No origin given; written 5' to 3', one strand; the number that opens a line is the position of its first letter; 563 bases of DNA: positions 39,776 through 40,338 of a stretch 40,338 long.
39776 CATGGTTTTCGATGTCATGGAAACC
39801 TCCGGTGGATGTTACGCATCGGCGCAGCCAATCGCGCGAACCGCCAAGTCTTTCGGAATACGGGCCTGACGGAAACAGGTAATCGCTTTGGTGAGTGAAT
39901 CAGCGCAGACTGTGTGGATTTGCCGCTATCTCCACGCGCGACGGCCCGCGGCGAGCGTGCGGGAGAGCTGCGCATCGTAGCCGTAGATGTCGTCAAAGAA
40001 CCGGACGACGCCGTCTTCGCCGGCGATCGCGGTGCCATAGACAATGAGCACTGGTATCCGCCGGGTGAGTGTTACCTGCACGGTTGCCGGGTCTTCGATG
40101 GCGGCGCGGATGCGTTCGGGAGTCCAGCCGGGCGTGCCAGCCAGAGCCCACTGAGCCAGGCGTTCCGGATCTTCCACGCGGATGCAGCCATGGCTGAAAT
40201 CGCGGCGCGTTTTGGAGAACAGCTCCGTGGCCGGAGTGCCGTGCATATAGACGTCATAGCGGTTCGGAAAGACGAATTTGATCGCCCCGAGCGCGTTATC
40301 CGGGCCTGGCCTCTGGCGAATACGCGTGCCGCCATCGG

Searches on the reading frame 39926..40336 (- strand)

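Call 48: search_protein_families(library=pfam, proteins=[window:39926-40336:-], max_evalue=0.01)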
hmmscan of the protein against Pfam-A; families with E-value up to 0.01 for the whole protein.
window:39926-40336:- (136 aa): 1 family
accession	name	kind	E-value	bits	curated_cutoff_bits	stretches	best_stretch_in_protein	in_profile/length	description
PF03734.19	YkuD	-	2.9e-14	54.3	23.4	1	10-69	84-143/146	L,D-transpeptidase catalytic domain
